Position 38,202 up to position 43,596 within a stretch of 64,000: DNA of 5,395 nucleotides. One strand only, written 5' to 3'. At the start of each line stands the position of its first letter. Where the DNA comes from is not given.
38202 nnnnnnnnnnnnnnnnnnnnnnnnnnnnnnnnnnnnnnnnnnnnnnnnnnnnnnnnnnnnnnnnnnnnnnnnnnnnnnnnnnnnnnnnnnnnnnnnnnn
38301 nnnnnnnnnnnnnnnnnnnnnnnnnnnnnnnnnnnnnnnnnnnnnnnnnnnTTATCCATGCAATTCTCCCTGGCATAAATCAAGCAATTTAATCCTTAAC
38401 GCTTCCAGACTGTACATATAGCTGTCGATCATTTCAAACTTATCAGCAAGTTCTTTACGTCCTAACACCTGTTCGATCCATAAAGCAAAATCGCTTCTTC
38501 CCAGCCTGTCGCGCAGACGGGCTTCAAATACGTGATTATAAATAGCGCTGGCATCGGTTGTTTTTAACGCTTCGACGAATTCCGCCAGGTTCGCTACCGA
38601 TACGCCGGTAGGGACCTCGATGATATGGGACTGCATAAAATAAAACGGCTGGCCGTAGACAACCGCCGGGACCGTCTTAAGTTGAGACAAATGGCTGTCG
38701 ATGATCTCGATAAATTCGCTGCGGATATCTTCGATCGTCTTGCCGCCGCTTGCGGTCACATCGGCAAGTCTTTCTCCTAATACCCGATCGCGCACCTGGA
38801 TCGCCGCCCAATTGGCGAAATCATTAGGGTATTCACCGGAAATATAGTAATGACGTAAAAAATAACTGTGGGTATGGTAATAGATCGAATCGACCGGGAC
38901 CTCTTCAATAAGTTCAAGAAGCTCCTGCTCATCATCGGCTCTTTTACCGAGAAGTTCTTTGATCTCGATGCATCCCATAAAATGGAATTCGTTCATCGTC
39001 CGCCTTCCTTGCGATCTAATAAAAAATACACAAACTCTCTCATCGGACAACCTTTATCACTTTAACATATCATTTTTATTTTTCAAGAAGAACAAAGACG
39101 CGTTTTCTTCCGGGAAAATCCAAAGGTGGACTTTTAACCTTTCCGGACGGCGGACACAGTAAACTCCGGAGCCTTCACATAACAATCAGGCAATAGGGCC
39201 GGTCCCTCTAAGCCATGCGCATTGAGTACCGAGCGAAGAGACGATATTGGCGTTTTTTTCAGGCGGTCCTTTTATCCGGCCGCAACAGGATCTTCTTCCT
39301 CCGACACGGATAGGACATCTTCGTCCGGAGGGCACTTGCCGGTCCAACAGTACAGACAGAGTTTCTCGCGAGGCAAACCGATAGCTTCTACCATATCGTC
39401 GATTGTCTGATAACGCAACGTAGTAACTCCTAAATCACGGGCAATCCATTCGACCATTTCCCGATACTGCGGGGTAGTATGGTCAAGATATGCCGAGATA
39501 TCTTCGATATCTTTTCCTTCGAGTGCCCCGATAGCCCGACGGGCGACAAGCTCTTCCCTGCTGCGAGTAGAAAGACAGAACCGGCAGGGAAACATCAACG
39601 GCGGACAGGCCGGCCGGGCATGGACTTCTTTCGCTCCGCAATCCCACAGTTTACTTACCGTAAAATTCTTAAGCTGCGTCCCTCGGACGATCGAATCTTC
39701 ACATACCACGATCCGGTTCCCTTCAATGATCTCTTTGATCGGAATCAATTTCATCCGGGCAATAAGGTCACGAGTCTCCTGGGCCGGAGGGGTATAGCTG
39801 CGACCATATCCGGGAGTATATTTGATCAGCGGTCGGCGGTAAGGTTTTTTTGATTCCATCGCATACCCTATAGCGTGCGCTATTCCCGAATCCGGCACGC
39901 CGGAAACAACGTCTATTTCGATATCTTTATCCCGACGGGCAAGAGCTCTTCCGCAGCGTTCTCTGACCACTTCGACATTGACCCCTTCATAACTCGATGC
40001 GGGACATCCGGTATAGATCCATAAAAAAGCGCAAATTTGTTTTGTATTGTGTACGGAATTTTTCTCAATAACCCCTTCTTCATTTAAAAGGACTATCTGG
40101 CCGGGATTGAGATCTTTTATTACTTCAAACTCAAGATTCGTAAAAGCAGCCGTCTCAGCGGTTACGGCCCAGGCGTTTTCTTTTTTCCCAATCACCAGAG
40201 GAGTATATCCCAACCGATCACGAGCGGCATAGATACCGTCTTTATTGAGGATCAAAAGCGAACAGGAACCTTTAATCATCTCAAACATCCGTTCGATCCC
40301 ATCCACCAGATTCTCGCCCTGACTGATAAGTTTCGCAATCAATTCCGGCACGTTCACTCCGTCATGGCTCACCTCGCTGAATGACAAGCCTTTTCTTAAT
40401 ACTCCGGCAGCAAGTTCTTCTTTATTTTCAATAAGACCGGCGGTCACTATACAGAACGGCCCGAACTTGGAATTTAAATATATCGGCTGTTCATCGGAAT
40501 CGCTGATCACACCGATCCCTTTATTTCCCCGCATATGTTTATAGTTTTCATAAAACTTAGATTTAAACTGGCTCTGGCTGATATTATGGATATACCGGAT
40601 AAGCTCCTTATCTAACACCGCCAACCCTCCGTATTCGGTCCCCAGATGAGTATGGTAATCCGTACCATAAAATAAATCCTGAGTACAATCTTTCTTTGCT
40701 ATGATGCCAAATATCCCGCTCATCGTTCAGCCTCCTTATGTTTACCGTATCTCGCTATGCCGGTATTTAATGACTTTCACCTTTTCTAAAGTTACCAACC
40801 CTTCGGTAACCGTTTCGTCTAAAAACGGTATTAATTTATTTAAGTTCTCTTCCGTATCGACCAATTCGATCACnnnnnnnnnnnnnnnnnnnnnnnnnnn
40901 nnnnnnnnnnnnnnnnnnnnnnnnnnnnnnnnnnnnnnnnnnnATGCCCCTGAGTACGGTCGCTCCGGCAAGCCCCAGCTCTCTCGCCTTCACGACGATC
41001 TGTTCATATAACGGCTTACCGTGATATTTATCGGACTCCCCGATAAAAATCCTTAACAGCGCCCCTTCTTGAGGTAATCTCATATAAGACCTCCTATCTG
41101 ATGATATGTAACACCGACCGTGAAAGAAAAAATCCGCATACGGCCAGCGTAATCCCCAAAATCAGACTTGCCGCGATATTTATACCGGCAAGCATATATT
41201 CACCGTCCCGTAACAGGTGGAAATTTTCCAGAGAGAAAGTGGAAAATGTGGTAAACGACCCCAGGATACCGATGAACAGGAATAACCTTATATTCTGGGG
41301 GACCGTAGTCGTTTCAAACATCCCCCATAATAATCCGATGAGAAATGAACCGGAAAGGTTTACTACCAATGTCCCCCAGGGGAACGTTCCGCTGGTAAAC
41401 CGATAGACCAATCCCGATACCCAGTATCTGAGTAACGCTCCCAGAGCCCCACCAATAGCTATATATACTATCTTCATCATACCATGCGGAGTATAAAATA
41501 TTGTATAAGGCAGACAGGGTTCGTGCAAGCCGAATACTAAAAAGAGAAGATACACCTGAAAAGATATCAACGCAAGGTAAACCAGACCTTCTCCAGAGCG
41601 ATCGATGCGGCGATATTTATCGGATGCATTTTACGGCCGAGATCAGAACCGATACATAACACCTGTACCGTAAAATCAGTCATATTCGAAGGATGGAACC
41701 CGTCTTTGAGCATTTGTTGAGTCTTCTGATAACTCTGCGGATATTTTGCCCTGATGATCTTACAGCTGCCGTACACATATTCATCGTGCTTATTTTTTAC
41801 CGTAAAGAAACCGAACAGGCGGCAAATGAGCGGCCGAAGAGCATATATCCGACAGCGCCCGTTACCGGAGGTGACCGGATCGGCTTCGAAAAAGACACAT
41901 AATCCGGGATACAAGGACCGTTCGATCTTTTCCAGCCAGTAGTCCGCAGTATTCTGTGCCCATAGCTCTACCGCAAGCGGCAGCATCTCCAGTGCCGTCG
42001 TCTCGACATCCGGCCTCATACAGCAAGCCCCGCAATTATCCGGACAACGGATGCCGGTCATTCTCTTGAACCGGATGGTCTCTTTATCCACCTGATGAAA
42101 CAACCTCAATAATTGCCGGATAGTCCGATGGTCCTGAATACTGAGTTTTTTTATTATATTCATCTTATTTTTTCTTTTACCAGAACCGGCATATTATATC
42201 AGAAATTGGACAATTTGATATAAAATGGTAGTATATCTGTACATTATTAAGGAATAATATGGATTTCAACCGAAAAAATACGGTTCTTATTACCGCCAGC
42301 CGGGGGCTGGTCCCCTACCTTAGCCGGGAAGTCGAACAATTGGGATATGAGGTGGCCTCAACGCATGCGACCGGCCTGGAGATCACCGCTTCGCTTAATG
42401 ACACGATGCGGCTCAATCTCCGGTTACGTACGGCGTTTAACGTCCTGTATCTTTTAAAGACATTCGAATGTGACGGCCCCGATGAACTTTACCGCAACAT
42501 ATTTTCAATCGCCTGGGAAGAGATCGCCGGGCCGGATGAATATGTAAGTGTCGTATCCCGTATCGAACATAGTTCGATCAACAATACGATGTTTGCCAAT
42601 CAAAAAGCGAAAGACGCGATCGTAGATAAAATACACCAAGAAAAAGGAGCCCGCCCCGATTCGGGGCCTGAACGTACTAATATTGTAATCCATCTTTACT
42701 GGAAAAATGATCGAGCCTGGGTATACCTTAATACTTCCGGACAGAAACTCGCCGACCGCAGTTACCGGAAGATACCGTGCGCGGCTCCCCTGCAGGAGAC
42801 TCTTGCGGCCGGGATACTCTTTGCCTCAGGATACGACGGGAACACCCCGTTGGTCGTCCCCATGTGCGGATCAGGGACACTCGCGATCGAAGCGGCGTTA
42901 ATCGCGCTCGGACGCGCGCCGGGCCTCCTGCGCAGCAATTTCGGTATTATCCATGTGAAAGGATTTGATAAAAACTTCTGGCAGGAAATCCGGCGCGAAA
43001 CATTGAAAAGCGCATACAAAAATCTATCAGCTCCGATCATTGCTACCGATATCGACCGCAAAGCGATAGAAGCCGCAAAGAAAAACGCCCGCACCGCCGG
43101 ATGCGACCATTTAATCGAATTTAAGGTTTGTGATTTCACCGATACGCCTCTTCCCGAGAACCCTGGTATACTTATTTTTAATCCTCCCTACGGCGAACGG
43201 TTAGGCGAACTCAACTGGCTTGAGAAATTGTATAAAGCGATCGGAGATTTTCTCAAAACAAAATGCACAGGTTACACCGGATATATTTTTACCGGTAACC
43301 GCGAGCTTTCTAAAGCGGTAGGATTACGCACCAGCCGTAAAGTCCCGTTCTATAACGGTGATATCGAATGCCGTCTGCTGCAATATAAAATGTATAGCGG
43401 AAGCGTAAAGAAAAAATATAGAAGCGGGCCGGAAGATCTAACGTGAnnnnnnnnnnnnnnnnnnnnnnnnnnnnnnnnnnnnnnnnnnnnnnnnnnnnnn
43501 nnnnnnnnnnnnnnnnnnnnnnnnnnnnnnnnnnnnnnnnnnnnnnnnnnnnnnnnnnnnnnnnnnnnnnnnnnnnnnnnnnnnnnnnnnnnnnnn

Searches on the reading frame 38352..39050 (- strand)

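Call 17: search_protein_families(library=pfam, proteins=[window:38352-39050:-], max_evalue=0.001)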
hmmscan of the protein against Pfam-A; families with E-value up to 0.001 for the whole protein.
window:38352-39050:- (232 aa): 1 family
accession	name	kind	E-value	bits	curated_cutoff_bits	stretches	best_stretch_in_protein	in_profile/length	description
PF19027.5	DUF5752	-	9.8e-61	205.2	23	1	20-227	2-208/208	Family of unknown function (DUF5752)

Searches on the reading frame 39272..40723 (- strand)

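Call 17: search_protein_families(library=pfam, proteins=[window:39272-40723:-], max_evalue=0.001)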
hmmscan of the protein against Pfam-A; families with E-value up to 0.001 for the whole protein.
window:39272-40723:- (483 aa): 1 family
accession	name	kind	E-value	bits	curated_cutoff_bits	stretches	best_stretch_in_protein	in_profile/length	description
PF13537.11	GATase_7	-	4e-13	49.9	25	1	73-195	8-122/123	Glutamine amidotransferase domain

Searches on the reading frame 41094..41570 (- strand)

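Call 17: search_protein_families(library=pfam, proteins=[window:41094-41570:-], max_evalue=0.001)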
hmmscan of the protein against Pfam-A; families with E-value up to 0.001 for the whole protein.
window:41094-41570:- (158 aa): 1 family
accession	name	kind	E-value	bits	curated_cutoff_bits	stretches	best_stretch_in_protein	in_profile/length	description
PF02537.21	CRCB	-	5e-30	104.3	32.9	1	36-147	2-103/103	CrcB-like protein, Camphor Resistance (CrcB)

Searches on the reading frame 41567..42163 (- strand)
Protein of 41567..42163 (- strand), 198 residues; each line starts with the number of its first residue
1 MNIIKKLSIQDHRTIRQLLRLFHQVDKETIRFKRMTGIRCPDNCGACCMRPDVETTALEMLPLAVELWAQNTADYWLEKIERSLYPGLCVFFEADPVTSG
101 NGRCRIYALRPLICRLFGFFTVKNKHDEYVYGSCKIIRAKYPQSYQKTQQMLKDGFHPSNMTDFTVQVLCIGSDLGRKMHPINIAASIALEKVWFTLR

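Call 17: search_protein_families(library=pfam, proteins=[window:41567-42163:-], max_evalue=0.001)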
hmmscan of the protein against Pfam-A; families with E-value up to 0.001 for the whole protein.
window:41567-42163:- (198 aa): 1 family
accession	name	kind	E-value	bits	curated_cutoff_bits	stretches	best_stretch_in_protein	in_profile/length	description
PF03692.20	CxxCxxCC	-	9.1e-09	36.3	23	1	40-123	2-73/85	Putative zinc- or iron-chelating domain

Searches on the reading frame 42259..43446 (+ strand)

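Call 17: search_protein_families(library=pfam, proteins=[window:42259-43446:+], max_evalue=0.001)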
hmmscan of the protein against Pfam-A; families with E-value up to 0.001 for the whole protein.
window:42259-43446:+ (395 aa): 6 families
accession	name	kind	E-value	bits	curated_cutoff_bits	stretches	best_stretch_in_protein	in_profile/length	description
PF01170.24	UPF0020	-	1e-46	159.6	22.3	1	167-373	1-195/197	RMKL-like, methyltransferase domain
PF22020.1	RlmL_1st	-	8.7e-09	35.7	27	1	9-62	2-54/55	RlmL ferredoxin-like domain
PF02926.22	THUMP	-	6.5e-07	30.1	20.6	1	75-157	5-83/84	THUMP domain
PF05175.20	MTS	-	0.00017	21.7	23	1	253-333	51-131/170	Methyltransferase small domain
PF13847.12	Methyltransf_31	-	0.00018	21.6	27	0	255-297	26-67/145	Methyltransferase domain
PF13649.12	Methyltransf_25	-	0.00023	22.2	27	0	254-302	17-64/97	Methyltransferase domain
